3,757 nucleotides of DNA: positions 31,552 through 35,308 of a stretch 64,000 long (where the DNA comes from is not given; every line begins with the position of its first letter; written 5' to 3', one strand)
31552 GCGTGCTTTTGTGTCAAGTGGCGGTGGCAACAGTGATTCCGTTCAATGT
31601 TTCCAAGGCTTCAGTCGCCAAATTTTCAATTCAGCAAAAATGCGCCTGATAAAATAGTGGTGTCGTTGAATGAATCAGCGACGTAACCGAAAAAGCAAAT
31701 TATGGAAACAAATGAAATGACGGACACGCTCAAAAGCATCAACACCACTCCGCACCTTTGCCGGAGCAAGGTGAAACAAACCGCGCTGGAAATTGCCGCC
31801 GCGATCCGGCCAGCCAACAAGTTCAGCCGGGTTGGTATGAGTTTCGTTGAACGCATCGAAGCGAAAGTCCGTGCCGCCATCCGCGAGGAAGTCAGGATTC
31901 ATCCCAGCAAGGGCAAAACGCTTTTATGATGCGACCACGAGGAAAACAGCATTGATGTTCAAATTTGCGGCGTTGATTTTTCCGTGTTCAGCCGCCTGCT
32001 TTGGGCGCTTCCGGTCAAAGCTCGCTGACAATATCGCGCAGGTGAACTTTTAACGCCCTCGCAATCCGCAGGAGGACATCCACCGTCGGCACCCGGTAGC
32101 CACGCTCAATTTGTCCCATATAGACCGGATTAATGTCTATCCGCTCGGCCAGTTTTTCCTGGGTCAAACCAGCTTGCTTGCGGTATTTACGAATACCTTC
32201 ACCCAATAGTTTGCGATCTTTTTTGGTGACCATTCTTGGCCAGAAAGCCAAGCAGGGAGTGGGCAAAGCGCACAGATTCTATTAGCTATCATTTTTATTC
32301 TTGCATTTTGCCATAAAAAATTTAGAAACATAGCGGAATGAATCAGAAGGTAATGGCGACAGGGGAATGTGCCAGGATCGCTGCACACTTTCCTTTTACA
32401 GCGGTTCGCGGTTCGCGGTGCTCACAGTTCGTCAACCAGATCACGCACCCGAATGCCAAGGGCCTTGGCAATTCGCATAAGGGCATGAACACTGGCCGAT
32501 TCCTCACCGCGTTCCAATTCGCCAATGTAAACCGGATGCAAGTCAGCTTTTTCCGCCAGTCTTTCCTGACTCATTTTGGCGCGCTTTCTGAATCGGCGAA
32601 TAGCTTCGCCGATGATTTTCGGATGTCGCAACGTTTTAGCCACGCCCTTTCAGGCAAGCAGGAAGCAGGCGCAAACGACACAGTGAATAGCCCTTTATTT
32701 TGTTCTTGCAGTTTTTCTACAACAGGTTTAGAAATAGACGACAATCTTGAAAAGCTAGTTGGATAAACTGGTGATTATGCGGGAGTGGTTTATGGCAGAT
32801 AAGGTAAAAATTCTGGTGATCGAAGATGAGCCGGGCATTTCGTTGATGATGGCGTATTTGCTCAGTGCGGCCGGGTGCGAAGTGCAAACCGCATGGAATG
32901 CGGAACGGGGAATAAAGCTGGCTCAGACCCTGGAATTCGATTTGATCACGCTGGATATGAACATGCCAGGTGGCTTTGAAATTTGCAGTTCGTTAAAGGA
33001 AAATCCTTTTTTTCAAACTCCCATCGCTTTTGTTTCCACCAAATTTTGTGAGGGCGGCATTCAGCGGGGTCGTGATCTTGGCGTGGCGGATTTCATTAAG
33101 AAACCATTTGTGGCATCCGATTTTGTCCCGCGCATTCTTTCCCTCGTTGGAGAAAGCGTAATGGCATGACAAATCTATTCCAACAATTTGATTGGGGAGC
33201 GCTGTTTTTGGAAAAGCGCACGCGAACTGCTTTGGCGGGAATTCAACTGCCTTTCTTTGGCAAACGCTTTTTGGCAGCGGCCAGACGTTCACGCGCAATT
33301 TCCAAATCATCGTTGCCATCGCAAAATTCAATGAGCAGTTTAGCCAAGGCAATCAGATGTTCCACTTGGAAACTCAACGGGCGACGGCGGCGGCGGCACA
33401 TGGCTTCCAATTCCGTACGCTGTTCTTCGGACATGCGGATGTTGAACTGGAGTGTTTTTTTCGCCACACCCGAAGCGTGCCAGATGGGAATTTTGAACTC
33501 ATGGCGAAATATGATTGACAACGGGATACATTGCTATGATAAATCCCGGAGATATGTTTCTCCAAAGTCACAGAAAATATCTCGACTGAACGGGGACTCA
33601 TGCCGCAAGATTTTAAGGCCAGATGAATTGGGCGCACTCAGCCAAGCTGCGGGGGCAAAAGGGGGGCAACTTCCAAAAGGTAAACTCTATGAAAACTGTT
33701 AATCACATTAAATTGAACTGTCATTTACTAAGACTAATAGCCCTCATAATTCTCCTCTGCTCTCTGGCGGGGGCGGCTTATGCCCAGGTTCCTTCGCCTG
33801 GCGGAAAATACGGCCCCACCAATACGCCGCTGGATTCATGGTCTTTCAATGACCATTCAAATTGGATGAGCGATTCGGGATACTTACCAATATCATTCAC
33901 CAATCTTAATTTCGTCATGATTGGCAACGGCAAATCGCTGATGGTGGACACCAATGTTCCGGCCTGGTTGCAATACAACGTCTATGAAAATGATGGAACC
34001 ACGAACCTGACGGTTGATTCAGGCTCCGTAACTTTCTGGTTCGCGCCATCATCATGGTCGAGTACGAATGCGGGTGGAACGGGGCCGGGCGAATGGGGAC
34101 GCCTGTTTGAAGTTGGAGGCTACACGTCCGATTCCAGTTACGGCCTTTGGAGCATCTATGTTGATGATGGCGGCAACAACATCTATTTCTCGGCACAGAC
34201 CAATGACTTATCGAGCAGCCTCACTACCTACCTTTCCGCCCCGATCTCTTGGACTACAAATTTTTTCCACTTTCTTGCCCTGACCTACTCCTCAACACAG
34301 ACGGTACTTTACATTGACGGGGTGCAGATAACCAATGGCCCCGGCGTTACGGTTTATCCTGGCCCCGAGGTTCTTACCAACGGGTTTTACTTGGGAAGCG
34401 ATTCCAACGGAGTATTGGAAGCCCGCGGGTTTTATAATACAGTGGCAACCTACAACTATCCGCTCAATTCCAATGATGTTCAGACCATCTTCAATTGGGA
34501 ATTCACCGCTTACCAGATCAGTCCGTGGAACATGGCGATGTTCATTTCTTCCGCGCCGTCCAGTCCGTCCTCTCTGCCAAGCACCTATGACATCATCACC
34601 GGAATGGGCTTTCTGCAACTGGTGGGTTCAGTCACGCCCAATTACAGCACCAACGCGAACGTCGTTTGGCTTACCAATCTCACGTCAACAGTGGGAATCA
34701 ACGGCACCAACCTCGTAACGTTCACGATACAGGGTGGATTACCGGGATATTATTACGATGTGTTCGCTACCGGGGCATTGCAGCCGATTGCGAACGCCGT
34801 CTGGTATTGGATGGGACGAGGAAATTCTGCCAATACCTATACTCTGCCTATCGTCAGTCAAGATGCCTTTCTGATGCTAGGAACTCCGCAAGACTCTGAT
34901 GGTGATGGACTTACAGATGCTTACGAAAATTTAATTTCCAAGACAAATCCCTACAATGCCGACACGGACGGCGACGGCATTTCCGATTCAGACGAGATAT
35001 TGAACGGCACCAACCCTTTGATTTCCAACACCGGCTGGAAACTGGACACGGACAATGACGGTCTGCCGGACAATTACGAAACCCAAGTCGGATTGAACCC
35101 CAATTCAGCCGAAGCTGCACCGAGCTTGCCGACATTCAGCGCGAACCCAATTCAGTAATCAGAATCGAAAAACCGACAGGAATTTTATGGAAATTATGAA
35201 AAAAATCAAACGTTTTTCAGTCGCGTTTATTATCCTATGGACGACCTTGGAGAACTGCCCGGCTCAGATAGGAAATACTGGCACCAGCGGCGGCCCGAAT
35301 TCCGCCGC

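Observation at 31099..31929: Candidate histone-fold protein divergently paired with an H-NS-like protein on the ICE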

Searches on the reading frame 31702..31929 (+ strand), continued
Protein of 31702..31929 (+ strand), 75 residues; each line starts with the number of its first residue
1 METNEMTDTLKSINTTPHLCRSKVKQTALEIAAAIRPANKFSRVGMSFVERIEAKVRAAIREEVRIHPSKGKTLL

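Call 80: find_encoding_contigs(protein=P0177, flank=7000, max_places=2)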
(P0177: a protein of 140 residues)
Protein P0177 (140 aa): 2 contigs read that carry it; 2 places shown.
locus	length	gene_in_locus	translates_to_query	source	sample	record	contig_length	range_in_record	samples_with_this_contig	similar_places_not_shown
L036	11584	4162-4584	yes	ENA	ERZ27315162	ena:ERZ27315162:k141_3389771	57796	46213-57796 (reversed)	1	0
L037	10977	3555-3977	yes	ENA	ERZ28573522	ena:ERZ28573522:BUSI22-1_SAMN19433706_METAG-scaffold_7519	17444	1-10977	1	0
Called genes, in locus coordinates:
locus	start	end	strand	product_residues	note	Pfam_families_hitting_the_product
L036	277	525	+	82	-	-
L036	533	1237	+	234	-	-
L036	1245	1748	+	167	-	PF01583:APS_kinase, PF13671:AAA_33 (weak)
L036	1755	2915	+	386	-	-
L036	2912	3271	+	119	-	-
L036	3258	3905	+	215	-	-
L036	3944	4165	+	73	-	-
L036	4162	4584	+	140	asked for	-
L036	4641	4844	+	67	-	-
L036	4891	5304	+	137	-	-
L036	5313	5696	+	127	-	-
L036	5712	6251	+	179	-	PF06941:NT5C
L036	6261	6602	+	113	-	-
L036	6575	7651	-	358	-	PF07486:Hydrolase_2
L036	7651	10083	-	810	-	PF26079:Baseplate_J_C (faint)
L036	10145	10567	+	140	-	PF06094:GGACT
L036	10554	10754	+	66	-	-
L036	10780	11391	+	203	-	PF06831:H2TH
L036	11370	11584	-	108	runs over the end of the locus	PF00216:Bac_DNA_binding (weak)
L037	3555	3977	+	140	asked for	-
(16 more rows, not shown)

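Call 89: predict_structure(protein=L036:4162-4581:+)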
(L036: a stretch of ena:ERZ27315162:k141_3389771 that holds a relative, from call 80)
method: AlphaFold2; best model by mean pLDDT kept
length: 140 residues; sequences in the alignment: 1
mean_pLDDT: 42.2   pTM: 0.28
mean pLDDT of the five models: 42.2, 41.6, 41.4, 41.2, 39.7
residues with pLDDT >= 90: 0; 70-90: 0; 50-70: 23; < 50: 117
segments of 3 or more residues with pLDDT < 50: 1-14, 31-33, 45-120, 122-140
pLDDT, mean of each block of 10 residues (from residue 1): 32 49 57 49 47 37 33 33 40 43 44 47 44 35
secondary structure, 60 per line:
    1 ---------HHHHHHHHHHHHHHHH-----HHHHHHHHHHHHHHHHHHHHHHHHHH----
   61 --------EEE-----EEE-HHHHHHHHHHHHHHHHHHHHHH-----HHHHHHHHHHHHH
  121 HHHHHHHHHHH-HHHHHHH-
elements in order: H10-25 H31-56 E69-71 E77-79 H81-102 H108-131 H133-139

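Call 104: search_dna_similar(query=window:31702-31926:+, collection=phages, mode=protein, max_evalue=0.1)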
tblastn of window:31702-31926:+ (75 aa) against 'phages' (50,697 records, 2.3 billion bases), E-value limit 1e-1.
No match.

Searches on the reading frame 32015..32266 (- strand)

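Call 3: search_protein_families(library=pfam, proteins=[window:32015-32266:-], max_evalue=1)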
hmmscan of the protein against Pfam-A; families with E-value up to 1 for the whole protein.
window:32015-32266:- (83 aa): 5 families
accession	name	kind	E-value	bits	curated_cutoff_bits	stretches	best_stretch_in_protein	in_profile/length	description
PF01381.28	HTH_3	-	3.2e-17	62.8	23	1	25-78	1-54/55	Helix-turn-helix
PF13560.12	HTH_31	-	5.5e-13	49.5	27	1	21-75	2-57/64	Helix-turn-helix domain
PF12844.13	HTH_19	-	3.3e-10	40.2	30.2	1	22-75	1-54/64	Helix-turn-helix domain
PF13443.12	HTH_26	-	2.6e-05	24.8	22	1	25-80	2-58/63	Cro/C1-type HTH DNA-binding domain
PF13413.12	HTH_25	-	0.0015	18.8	24.6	1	26-56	3-33/62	Helix-turn-helix domain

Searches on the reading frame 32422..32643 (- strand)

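Call 3: search_protein_families(library=pfam, proteins=[window:32422-32643:-], max_evalue=1)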
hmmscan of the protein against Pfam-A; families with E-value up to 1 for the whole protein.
window:32422-32643:- (73 aa): 8 families
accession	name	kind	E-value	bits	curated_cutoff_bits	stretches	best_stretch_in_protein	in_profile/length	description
PF01381.28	HTH_3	-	7e-14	52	23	1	15-69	1-55/55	Helix-turn-helix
PF13560.12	HTH_31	-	4.5e-11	43.3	27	1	11-73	2-64/64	Helix-turn-helix domain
PF13443.12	HTH_26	-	3.1e-07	31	22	1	15-70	2-58/63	Cro/C1-type HTH DNA-binding domain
PF13744.12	HTH_37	-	4.2e-05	23.7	27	1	11-66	19-75/80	Helix-turn-helix domain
PF12844.13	HTH_19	-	8.1e-05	22.9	30.2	1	12-64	1-53/64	Helix-turn-helix domain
PF13413.12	HTH_25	-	0.0084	16.4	24.6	1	16-48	3-35/62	Helix-turn-helix domain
PF18312.6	ScsC_N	-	0.025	14.7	25.8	1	5-23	14-32/34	Copper resistance protein ScsC N-terminal domain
PF00170.26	bZIP_1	-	0.17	12.4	27.6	1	13-34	15-36/64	bZIP transcription factor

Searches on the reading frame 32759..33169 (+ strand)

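Call 10: search_protein_families(library=pfam, proteins=[window:32759-33169:+], max_evalue=0.001)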
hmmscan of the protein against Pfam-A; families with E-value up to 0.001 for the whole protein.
window:32759-33169:+ (136 aa): 1 family
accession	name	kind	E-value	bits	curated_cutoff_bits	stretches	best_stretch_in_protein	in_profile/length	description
PF00072.30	Response_reg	-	4.4e-18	65.9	30.2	1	18-123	1-107/111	Response regulator receiver domain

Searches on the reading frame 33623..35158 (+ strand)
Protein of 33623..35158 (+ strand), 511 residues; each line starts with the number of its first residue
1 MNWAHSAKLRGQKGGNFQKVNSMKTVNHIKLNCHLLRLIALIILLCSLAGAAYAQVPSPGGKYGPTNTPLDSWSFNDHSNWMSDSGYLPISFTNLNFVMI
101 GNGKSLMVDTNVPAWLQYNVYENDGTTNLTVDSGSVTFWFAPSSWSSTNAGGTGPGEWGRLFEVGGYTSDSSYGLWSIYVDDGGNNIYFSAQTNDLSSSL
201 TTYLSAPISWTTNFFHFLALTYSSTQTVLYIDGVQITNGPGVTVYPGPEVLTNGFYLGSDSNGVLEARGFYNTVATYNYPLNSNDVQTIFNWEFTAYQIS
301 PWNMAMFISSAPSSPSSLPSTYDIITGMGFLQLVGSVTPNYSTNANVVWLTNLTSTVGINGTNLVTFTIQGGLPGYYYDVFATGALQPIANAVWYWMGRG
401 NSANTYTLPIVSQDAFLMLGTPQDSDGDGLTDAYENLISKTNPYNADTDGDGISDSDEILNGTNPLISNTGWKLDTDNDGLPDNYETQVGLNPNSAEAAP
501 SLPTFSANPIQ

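Call 10: search_protein_families(library=pfam, proteins=[window:33623-35158:+], max_evalue=0.001)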
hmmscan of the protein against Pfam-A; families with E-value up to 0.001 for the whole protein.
window:33623-35158:+ (511 aa): 2 families
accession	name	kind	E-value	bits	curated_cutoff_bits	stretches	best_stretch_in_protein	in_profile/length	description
PF18884.5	TSP3_bac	-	5e-16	58.7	25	2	447-466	1-20/22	Bacterial TSP3 repeat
PF13385.13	Laminin_G_3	-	1.3e-11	45.3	27.6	1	127-287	12-151/151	Concanavalin A-like lectin/glucanases superfamily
